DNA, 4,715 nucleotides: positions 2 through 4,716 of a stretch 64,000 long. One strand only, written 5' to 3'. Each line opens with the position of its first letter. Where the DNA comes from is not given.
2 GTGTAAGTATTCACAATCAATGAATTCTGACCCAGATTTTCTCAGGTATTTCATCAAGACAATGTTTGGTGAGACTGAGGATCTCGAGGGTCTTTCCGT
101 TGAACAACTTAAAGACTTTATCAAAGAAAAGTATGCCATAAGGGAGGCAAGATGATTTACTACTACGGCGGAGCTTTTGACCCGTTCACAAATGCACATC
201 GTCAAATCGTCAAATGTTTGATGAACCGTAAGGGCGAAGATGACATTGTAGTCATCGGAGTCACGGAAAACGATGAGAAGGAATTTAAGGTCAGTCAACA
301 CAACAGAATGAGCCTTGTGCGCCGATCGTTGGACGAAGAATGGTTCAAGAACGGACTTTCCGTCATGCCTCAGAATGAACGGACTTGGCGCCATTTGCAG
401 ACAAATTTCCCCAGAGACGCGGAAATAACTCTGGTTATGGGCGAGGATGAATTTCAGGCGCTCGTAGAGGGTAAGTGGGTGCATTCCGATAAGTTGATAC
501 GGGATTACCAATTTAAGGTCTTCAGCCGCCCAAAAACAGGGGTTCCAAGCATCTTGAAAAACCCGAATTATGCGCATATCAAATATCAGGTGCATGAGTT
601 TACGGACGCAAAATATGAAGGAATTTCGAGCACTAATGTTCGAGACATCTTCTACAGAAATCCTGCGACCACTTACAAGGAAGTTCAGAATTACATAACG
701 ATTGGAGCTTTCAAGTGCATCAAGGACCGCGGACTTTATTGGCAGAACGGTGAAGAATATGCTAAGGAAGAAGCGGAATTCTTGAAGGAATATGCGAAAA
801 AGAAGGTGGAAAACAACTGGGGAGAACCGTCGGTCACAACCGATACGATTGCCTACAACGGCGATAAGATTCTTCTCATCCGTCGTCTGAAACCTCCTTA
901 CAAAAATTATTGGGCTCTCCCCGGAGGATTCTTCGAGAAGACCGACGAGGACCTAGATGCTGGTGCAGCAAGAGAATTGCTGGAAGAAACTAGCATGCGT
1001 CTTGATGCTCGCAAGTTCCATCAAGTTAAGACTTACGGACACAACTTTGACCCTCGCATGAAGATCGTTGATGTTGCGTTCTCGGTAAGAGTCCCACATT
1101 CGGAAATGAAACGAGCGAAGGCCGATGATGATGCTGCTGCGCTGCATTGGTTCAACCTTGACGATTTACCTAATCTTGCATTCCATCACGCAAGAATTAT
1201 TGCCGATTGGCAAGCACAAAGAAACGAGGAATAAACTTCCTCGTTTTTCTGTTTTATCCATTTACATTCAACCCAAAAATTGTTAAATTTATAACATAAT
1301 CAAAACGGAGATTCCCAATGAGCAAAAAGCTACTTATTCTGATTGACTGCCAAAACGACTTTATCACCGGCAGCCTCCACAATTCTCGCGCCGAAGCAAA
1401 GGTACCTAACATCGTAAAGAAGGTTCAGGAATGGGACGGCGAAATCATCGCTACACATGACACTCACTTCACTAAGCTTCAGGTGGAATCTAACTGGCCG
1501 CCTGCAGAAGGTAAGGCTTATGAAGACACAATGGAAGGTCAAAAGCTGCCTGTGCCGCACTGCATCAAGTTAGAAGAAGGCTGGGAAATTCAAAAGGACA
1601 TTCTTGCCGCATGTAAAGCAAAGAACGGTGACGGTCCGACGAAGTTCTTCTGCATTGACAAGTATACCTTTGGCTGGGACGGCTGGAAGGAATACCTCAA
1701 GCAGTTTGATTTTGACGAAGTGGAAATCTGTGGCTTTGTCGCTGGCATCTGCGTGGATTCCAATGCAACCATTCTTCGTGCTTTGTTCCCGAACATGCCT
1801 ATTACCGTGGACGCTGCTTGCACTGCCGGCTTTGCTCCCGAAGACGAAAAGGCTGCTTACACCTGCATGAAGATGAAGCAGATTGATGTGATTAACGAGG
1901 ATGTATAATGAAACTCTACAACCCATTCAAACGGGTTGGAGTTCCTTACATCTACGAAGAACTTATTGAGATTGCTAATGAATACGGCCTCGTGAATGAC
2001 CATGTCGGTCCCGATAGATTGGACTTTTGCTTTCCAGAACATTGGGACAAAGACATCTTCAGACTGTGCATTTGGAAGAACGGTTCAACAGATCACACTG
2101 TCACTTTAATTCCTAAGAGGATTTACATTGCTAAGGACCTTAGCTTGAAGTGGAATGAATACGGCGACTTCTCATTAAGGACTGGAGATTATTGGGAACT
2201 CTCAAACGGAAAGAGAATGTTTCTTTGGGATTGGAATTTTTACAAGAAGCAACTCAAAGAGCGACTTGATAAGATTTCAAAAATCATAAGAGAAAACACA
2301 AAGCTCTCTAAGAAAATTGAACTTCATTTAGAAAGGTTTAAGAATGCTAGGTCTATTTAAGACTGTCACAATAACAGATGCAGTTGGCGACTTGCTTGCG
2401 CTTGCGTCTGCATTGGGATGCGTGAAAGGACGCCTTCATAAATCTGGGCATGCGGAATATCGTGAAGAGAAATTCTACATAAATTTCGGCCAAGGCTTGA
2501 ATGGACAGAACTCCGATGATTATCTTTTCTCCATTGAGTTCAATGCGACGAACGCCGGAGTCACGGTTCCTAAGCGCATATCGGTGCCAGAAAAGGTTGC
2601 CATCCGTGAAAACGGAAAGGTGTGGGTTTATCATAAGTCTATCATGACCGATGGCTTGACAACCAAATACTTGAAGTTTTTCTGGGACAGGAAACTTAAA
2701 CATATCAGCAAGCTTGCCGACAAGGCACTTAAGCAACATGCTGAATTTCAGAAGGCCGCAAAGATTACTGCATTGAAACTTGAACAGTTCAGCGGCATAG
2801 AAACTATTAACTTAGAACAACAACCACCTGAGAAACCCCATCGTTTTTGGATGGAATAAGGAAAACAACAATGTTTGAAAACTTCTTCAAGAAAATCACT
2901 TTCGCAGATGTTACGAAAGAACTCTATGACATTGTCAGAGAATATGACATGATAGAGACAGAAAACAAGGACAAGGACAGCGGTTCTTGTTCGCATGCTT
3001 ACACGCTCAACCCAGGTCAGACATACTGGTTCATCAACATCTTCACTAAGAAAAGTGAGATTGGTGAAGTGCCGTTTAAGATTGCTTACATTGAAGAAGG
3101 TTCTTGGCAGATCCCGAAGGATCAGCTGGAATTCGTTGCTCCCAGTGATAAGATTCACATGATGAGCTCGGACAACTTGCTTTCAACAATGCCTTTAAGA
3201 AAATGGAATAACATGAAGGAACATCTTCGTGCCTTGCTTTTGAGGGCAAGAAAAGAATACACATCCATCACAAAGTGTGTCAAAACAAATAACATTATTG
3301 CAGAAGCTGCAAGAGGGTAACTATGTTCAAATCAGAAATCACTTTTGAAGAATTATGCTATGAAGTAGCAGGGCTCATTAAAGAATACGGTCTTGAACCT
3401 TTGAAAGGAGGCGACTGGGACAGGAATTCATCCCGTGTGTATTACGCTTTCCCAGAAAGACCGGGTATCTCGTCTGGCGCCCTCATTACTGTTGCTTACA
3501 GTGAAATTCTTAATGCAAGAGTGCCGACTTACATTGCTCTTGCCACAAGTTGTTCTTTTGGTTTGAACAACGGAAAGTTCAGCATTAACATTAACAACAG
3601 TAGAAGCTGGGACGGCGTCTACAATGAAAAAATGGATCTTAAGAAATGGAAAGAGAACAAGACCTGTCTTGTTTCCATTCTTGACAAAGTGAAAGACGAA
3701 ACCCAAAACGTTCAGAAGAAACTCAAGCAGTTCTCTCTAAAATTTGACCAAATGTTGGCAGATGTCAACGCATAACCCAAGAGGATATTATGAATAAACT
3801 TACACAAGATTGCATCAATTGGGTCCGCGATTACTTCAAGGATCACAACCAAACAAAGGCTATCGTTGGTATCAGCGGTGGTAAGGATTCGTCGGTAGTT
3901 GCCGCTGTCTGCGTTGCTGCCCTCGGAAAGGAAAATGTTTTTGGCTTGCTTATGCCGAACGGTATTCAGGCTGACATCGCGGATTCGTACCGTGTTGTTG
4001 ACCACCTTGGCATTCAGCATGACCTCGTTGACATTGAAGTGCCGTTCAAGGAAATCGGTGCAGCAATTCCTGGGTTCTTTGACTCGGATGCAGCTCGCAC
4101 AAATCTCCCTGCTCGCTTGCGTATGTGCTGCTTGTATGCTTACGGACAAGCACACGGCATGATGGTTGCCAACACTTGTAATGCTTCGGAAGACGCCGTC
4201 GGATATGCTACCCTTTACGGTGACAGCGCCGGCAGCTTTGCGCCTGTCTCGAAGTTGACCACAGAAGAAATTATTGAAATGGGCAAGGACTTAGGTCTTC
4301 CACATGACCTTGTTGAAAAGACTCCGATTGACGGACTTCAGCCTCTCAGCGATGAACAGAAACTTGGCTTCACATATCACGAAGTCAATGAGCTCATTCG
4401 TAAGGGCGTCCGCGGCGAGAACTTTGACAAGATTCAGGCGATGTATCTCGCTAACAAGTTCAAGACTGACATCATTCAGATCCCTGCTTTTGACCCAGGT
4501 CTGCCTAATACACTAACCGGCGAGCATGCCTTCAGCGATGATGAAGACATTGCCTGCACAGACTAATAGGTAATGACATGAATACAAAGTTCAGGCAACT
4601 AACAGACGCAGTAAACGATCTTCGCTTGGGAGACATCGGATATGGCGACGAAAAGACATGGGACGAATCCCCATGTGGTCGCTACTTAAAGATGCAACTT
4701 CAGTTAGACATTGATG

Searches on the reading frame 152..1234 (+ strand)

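Call 32: search_protein_families(library=phrogs, proteins=[window:152-1234:+], max_evalue=0.00001)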
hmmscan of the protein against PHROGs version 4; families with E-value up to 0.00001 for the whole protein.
window:152-1234:+ (360 aa): 3 families
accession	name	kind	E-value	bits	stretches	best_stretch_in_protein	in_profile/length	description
phrog_1198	-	other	3.2e-25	90.3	1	203-347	14-159/253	MutT/NUDIX hydrolase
phrog_395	-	other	2.4e-08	35.2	1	7-351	18-368/373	cytidyltransferase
phrog_6216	-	unknown function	3.5e-07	30.3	1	235-354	10-113/545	-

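Call 33: search_protein_families(library=pfam, proteins=[window:152-1234:+], max_evalue=0.001)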
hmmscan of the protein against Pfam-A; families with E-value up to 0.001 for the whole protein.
window:152-1234:+ (360 aa): 4 families
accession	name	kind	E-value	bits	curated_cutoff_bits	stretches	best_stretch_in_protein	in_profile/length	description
PF00293.34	NUDIX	-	1.6e-17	64.2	21.1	1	230-351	6-132/134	NUDIX domain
PF01467.32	CTP_transf_like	-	8.1e-13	49.2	21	1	4-165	1-132/133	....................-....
PF14815.12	NUDIX_4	-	0.00027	21.2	35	0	235-346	6-105/113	NUDIX domain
PF22327.2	Nudt16-like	-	0.00098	19.5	27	0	256-325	37-106/161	U8 snoRNA-decapping enzyme-like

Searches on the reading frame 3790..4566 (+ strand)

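Call 33: search_protein_families(library=pfam, proteins=[window:3790-4566:+], max_evalue=0.001)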
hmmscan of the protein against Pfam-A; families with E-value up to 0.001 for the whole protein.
window:3790-4566:+ (258 aa): 3 families
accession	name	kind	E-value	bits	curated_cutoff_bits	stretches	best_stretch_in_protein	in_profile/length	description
PF02540.23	NAD_synthase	-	9.2e-51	172.7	21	1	6-225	3-238/242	NAD synthase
PF03054.22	tRNA_Me_trans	-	0.00051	20.2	20.6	0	23-88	2-78/202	tRNA methyl transferase HUP domain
PF06508.19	QueC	-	0.0006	19.8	22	0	23-84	1-62/210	Queuosine biosynthesis protein QueC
